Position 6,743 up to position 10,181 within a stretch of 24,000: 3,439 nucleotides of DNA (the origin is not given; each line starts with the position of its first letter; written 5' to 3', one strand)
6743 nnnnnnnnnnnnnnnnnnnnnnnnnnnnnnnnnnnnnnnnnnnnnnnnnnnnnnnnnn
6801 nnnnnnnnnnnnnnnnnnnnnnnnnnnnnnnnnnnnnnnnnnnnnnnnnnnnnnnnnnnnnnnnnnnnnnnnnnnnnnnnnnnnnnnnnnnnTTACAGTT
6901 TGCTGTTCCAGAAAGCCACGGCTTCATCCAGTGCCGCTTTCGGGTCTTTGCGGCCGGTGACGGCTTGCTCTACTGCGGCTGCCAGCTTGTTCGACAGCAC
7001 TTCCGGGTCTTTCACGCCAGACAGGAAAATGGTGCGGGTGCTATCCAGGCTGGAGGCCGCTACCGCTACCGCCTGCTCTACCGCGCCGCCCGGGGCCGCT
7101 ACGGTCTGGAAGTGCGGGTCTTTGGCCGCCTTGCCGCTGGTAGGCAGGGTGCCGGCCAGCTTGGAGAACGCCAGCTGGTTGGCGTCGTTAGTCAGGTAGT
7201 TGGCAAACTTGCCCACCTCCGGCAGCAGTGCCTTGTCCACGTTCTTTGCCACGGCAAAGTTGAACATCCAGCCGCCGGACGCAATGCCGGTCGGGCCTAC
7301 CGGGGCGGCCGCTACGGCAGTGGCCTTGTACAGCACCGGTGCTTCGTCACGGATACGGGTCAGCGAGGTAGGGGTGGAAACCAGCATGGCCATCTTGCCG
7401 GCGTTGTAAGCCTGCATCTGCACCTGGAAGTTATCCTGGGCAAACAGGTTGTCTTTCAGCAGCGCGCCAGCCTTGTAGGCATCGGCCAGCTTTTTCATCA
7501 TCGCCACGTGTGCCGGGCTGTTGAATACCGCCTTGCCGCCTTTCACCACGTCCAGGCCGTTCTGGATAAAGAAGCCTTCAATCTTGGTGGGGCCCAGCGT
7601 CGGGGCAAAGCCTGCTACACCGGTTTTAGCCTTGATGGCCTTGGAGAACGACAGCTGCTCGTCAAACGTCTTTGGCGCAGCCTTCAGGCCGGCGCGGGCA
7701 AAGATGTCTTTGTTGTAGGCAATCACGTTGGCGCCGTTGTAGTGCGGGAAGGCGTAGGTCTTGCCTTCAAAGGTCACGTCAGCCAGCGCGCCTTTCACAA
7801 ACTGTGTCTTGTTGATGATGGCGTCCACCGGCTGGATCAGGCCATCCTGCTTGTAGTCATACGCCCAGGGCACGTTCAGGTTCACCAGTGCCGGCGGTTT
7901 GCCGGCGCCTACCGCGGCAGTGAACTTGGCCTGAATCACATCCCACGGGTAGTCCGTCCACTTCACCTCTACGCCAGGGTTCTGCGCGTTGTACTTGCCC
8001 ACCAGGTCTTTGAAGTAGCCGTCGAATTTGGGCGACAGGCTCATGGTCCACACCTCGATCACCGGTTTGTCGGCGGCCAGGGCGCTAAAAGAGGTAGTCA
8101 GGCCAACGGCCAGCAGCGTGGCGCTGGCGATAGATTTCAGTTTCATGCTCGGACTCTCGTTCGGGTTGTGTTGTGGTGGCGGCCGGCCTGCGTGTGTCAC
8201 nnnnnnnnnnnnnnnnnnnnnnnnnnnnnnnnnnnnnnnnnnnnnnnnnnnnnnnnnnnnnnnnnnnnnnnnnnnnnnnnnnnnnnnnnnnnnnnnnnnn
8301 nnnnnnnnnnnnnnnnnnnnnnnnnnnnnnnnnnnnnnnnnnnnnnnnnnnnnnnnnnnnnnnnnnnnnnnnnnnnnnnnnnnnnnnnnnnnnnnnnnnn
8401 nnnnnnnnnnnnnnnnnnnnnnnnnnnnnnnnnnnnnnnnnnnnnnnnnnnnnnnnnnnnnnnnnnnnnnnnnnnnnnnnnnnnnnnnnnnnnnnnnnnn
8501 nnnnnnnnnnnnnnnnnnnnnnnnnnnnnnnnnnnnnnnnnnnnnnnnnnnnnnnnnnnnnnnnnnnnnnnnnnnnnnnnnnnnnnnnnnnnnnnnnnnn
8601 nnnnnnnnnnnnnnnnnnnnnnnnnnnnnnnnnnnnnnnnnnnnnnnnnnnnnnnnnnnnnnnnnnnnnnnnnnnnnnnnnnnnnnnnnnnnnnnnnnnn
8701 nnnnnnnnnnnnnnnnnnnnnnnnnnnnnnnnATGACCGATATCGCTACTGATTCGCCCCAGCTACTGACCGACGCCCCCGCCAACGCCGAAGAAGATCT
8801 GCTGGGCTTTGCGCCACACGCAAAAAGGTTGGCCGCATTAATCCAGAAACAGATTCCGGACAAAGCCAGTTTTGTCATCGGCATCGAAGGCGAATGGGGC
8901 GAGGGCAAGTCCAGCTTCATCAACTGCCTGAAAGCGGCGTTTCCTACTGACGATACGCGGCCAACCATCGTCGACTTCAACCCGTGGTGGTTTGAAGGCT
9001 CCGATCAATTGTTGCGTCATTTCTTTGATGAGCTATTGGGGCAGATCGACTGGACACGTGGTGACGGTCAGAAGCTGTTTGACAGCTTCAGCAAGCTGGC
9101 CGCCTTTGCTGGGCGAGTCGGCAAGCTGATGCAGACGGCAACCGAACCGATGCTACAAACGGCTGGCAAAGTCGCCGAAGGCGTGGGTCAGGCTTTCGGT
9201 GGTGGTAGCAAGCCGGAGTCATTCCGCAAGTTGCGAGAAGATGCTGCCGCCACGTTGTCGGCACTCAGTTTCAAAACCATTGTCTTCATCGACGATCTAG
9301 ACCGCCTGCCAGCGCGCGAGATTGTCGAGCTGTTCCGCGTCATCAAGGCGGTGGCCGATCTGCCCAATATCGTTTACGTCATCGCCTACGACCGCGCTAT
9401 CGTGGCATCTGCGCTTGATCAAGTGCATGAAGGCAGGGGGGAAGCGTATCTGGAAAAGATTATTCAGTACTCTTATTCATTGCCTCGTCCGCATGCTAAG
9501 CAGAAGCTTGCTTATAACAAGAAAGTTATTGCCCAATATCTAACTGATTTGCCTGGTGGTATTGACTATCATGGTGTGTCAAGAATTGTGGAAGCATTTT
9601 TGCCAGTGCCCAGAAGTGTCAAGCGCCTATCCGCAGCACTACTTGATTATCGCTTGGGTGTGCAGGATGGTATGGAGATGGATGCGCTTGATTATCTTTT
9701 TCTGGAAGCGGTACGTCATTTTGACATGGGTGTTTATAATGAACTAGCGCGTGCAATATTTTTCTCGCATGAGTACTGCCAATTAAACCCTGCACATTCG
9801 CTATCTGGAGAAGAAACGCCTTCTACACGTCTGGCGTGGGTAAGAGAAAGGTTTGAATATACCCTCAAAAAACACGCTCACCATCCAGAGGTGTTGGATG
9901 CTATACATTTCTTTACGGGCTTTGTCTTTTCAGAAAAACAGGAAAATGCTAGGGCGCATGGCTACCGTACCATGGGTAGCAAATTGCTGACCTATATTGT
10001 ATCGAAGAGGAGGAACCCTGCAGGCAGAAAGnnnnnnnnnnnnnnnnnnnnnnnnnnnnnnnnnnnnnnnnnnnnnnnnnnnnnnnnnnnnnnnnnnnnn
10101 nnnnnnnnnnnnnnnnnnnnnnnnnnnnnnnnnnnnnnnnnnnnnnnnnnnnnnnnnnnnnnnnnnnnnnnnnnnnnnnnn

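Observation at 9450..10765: Sharp compositional mosaic inside the KAP locus: a ~1.3 kb AT-rich block with host-like GC at both ORF ends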

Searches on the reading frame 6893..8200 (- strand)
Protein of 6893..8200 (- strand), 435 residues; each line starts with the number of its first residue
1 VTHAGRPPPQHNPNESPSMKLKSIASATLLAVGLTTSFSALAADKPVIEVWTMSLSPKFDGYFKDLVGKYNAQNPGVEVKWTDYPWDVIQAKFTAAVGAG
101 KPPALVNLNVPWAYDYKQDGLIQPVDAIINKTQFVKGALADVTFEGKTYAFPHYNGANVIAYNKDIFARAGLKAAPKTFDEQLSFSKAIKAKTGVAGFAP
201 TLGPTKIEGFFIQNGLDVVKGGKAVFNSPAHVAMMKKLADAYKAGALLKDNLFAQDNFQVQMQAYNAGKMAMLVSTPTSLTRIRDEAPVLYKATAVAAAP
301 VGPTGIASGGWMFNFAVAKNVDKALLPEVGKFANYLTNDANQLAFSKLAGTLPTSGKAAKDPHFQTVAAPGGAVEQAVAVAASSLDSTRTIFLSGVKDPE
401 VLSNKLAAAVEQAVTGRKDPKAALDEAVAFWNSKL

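Call 5: search_protein_families(library=pfam, proteins=[window:6893-8200:-], max_evalue=0.01)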
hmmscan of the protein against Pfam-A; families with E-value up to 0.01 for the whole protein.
window:6893-8200:- (435 aa): 2 families
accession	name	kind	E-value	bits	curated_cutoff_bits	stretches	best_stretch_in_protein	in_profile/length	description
PF13416.11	SBP_bac_8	-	1.1e-31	111.1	27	1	66-365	2-272/279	Bacterial extracellular solute-binding protein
PF01547.30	SBP_bac_1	-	6.1e-31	109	26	1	61-342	6-306/307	Bacterial extracellular solute-binding protein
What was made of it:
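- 6893..8200 (-): ABC-transporter solute-binding protein gene. It is the conserved left neighbour of the slot. The true start is probably the ATG giving 417 aa, which would end the gene at about 8146. Pfam SBP_bac_8 and SBP_bac_1 (call 5).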

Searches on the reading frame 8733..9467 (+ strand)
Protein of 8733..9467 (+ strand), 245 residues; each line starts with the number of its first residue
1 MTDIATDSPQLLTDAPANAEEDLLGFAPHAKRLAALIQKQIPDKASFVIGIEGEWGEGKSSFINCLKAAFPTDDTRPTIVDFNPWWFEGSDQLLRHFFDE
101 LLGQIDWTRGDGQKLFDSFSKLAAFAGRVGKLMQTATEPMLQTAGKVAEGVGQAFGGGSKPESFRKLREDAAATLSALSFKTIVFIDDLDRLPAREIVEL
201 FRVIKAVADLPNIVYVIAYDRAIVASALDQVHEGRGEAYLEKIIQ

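Call 61: find_related_loci(query=A4, collection=metagenome_contigs, flank=5000)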
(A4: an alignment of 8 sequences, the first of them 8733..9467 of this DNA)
Query A4 (245 aa) in metagenome_contigs; peptide patterns used: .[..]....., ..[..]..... (x = any residue, [..] = any of these).
600 stretches matched a pattern (row limit reached: there are more); 45 encode a relative of the query (tblastn E <= 1e-3); 45 distinct loci.
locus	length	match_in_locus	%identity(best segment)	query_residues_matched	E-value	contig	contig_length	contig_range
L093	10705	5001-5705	64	14-245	1e-89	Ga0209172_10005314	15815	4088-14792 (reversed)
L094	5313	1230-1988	49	19-245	5e-58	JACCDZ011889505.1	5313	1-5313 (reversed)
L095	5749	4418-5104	37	7-245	3e-45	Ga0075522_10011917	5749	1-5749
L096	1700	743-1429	38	6-245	8e-43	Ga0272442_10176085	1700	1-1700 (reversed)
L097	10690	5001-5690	37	4-245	1e-41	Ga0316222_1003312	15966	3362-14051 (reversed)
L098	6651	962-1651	37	4-245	1e-41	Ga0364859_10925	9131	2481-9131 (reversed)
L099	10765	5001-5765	38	14-245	3e-41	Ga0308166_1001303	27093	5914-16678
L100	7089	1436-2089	38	11-245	2e-41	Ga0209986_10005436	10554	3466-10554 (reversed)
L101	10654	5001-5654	38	11-245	2e-41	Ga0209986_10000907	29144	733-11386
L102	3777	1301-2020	35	4-245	2e-40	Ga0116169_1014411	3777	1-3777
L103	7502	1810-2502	36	10-245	1e-39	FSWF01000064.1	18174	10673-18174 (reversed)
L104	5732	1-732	38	24-245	1e-39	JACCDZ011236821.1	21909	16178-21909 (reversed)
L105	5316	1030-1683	39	11-245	1e-39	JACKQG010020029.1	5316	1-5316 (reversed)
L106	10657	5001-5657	34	20-245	8e-39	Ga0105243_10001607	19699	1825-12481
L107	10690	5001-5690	38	6-245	1e-38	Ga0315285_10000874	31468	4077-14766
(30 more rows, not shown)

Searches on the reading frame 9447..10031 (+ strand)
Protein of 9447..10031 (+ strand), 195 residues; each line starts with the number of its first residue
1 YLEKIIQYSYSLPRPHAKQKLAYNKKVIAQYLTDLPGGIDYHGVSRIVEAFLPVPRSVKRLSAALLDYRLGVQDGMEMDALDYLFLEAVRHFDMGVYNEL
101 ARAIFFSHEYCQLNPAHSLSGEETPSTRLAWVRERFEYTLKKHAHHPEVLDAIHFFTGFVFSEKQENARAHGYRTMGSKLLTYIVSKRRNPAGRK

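Call 51: search_dna_similar(query=window:9447-10031:+, collection=plasmids, mode=protein, max_rows=15)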
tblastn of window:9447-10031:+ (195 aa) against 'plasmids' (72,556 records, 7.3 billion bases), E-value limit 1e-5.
No match.

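Call 59: find_related_loci(query=window:9447-10031:+, collection=metagenome_contigs, flank=5000)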
Query window:9447-10031:+ (195 aa) in metagenome_contigs; peptide patterns used: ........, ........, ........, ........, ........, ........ (x = any residue, [..] = any of these).
94 stretches matched a pattern, but none encodes a relative of the query by tblastn (E <= 1e-3).
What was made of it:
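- Tried and rejected: A metagenome scan with the module's conserved part found nothing (call 59).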
